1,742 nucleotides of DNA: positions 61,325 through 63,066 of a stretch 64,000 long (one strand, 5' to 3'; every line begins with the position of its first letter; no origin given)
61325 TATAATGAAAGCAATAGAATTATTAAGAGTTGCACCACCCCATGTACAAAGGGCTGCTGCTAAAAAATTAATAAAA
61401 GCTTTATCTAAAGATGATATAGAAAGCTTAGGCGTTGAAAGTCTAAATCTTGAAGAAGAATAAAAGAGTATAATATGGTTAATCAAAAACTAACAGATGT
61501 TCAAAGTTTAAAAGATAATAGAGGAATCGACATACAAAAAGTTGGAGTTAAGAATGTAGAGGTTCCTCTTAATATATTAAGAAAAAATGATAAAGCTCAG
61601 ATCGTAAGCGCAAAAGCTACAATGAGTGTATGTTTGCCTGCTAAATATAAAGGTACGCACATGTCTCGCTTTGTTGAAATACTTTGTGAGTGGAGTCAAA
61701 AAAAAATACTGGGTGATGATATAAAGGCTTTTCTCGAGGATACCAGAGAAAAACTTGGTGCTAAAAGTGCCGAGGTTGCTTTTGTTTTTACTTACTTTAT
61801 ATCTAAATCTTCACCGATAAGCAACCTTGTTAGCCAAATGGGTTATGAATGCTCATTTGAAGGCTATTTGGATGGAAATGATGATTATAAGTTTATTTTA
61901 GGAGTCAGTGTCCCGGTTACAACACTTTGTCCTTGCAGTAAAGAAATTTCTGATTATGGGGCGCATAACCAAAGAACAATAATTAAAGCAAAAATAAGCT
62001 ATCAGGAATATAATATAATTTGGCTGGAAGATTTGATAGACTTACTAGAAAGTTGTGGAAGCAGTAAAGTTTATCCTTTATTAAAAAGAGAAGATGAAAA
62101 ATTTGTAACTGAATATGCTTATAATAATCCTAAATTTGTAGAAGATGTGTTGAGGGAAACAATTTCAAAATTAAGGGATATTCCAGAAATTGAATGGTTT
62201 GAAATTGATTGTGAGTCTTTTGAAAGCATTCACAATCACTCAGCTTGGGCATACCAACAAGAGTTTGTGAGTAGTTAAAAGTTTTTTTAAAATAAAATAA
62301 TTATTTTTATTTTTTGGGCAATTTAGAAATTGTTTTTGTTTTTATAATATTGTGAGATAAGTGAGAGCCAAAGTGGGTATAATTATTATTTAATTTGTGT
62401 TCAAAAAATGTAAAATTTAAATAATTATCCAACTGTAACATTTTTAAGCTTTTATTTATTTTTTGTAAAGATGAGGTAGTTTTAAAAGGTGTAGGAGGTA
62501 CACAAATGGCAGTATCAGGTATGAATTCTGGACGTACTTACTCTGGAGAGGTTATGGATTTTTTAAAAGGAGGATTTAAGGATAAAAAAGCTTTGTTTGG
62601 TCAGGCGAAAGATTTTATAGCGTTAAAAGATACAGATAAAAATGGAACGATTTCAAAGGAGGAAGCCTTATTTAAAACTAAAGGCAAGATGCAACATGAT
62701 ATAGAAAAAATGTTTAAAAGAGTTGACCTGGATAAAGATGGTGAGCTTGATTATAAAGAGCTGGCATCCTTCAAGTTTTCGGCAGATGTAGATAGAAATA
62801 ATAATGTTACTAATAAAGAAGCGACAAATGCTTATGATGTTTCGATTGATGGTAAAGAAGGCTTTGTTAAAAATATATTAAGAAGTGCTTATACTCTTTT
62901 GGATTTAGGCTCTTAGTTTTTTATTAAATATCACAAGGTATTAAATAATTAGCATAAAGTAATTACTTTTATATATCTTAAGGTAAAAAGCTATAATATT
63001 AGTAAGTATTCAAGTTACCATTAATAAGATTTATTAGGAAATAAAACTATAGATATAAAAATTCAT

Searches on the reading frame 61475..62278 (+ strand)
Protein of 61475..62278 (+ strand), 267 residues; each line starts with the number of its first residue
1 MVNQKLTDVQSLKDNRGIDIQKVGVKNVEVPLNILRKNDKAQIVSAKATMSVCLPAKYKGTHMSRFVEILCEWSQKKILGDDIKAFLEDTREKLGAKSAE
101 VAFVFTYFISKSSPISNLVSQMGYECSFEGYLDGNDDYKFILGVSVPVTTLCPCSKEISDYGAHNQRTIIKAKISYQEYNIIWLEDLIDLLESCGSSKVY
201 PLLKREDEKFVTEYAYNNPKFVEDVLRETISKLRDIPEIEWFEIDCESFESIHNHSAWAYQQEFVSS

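Call 68: search_protein_families(library=pfam, proteins=[window:61475-62278:+], max_evalue=0.01)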
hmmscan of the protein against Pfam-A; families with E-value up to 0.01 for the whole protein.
window:61475-62278:+ (267 aa): 1 family
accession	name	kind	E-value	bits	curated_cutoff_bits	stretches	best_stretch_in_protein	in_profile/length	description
PF02649.19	GCHY-1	-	8.9e-88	294.6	25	1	6-259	1-260/260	Type I GTP cyclohydrolase folE2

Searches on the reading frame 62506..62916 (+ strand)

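Call 68: search_protein_families(library=pfam, proteins=[window:62506-62916:+], max_evalue=0.01)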
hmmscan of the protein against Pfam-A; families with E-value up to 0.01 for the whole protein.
window:62506-62916:+ (136 aa): 5 families
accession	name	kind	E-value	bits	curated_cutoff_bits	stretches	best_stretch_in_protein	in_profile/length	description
PF00036.39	EF-hand_1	-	5.2e-11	41.7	25.4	1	65-88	1-24/29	EF hand domain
PF13202.12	EF-hand_5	-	2.5e-08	33.5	25.9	1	66-89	1-24/25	EF hand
PF13499.12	EF-hand_7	-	2e-07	31.7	30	1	42-88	12-64/67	EF-hand domain pair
PF13405.12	EF-hand_6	-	3.2e-07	29.9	25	1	65-87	1-23/30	EF-hand domain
PF13833.12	EF-hand_8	-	0.0046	17.1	28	0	64-87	25-48/54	EF-hand domain pair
